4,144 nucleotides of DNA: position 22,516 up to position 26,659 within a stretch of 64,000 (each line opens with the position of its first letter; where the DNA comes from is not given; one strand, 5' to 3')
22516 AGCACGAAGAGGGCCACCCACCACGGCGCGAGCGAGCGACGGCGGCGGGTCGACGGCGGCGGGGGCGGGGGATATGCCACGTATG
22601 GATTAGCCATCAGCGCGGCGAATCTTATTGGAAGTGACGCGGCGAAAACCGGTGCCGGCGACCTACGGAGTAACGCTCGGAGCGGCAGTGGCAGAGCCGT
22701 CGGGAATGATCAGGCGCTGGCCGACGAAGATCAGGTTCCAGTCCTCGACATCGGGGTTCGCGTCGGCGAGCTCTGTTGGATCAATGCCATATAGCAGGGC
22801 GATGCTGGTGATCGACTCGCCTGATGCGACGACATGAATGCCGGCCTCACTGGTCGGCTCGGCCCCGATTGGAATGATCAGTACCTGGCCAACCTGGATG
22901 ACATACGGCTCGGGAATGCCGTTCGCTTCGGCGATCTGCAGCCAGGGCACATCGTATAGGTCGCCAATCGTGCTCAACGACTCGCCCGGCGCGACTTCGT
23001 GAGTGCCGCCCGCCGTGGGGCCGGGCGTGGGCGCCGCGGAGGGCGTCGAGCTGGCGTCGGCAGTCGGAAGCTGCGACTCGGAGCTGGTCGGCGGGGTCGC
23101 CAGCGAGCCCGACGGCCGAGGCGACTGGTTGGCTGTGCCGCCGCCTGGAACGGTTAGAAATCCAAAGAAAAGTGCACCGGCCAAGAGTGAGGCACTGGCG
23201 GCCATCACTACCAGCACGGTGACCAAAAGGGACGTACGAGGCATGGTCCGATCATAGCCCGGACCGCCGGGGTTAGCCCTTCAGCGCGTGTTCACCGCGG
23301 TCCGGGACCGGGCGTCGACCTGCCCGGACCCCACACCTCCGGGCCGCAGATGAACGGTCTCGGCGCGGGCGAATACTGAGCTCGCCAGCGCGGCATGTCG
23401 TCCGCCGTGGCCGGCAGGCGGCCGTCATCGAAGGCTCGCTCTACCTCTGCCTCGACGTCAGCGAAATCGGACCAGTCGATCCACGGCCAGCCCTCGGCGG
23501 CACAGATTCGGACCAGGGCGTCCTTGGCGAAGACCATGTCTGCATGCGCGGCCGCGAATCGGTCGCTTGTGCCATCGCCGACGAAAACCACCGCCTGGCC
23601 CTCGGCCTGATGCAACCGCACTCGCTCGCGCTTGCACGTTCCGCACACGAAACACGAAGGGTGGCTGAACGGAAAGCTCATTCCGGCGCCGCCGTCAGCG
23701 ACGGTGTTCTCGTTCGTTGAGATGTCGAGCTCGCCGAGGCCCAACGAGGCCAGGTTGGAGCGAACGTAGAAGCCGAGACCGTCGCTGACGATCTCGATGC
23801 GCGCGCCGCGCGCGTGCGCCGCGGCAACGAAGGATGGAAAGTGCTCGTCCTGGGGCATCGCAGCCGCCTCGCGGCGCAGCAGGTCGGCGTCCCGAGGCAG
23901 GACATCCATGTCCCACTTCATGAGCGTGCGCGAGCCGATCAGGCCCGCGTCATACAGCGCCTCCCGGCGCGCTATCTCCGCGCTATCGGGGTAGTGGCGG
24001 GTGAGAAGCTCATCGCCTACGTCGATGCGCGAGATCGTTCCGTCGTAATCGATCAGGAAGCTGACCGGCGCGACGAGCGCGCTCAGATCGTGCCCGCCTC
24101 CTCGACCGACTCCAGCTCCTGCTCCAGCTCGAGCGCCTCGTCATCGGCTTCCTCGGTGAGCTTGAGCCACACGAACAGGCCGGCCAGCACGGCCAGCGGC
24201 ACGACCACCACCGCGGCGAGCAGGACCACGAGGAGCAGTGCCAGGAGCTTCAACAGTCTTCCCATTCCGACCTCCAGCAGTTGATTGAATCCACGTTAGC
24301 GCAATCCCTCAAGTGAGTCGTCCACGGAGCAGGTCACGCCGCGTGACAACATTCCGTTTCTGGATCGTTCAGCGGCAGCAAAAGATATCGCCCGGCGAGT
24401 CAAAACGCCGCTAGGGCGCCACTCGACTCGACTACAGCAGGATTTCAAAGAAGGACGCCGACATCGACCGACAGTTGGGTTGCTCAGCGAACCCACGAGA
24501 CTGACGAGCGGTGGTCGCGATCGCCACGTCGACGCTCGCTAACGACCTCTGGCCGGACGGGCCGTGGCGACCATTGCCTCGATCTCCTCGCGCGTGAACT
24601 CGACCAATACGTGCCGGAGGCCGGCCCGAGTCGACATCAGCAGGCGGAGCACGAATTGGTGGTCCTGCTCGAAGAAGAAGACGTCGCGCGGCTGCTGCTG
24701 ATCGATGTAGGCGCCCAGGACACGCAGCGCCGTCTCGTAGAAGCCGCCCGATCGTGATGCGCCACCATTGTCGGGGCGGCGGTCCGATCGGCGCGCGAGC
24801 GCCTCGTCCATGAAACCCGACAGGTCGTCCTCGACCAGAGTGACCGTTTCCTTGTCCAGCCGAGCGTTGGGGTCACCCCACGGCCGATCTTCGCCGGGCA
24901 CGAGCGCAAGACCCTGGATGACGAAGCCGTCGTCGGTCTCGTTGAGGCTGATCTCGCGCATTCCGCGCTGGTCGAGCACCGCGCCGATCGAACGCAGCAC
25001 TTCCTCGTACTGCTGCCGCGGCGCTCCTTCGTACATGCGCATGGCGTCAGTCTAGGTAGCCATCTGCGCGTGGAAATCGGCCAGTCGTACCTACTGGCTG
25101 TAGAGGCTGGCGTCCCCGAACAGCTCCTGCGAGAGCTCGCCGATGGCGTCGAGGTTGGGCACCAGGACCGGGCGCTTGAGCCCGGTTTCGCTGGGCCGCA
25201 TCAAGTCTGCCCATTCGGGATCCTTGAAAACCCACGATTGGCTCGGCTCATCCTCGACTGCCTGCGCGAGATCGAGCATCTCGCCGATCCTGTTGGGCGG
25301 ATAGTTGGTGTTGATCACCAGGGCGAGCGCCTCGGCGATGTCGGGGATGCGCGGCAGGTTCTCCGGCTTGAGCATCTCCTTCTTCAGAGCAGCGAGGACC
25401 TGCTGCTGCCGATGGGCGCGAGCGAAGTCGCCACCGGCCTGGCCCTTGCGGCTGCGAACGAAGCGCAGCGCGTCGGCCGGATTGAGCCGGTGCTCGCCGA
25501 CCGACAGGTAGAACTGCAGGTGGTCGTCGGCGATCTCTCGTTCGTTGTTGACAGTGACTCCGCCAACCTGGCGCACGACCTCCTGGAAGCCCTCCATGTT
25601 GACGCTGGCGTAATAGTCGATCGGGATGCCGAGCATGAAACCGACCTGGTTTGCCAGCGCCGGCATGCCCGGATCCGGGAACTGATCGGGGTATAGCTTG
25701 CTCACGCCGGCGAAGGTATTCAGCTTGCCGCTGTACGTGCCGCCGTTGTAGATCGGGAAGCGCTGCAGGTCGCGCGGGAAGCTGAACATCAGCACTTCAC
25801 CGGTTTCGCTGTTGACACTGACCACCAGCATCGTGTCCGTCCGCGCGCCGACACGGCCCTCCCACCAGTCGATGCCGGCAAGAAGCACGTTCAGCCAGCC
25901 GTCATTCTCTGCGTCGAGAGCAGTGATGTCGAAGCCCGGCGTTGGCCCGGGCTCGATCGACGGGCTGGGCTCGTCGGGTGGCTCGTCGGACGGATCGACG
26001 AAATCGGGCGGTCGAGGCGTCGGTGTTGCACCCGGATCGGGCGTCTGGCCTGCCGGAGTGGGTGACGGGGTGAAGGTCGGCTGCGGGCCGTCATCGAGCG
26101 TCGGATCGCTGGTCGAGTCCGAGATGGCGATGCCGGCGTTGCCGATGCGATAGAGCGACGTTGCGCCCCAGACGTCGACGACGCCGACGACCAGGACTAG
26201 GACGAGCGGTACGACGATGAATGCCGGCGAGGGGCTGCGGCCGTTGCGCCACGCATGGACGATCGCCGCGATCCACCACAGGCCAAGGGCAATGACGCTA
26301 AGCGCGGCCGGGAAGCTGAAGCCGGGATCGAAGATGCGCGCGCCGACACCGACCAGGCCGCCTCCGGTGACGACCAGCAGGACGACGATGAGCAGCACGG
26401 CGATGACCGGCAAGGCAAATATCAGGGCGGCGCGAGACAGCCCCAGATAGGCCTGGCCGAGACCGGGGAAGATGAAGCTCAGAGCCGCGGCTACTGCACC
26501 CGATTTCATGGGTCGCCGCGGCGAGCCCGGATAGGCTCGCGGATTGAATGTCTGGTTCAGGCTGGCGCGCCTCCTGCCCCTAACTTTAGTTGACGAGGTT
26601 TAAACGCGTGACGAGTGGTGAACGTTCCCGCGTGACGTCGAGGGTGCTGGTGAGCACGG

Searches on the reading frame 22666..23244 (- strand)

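Call 63: search_protein_families(library=pfam, max_evalue=0.001, proteins=[window:22666-23244:-])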
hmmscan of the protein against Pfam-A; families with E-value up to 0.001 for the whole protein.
window:22666-23244:- (193 aa): 3 families
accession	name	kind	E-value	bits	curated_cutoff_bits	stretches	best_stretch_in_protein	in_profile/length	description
PF01476.26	LysM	-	1.5e-24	86.1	20.9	2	82-125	1-43/43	LysM domain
PF23446.1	LysM1_NFP_LYK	-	5.3e-07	30.8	36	0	88-126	16-55/60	NFP/LYK LysM1 domain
PF23473.1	LysM3_LYK4_5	-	8.2e-06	26.3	29.3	0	138-166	6-34/48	LYK4/5 LysM3 domain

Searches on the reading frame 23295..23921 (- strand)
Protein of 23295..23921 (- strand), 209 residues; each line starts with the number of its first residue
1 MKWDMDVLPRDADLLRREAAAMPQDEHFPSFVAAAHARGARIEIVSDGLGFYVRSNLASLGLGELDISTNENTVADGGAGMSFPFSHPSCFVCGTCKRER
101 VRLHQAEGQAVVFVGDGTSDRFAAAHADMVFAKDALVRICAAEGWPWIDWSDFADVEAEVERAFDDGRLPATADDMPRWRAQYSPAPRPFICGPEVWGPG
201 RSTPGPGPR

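Call 63: search_protein_families(library=pfam, max_evalue=0.001, proteins=[window:23295-23921:-])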
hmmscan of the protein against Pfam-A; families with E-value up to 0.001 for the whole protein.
window:23295-23921:- (209 aa): 2 families
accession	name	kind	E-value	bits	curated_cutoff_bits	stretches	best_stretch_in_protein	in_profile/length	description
PF12710.13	HAD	-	1.6e-07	32.4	27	1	9-121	67-185/189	haloacid dehalogenase-like hydrolase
PF06888.18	Put_Phosphatase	-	0.00017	21.6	27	1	17-122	65-183/234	Putative Phosphatase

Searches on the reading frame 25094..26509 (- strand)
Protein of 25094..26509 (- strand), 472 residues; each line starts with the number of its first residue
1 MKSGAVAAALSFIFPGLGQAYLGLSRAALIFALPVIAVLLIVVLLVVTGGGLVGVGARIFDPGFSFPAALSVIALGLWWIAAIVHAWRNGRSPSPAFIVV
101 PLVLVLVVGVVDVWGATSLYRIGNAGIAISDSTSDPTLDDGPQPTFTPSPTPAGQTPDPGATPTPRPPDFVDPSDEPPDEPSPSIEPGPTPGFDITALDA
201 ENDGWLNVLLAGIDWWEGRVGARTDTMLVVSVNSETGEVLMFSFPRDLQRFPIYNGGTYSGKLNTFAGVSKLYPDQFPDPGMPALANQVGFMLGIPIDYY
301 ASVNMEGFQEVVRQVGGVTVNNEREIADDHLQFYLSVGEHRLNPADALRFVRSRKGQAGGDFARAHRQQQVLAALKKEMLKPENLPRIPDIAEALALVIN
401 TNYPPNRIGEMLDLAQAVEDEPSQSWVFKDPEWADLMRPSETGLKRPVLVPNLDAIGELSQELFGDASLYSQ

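Call 63: search_protein_families(library=pfam, max_evalue=0.001, proteins=[window:25094-26509:-])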
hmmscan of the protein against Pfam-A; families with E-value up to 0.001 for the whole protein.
window:25094-26509:- (472 aa): 1 family
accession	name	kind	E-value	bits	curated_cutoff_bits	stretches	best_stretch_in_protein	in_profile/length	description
PF03816.19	LytR_cpsA_psr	-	5.1e-34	118.1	24.6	1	223-380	1-149/150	LytR_cpsA_psr family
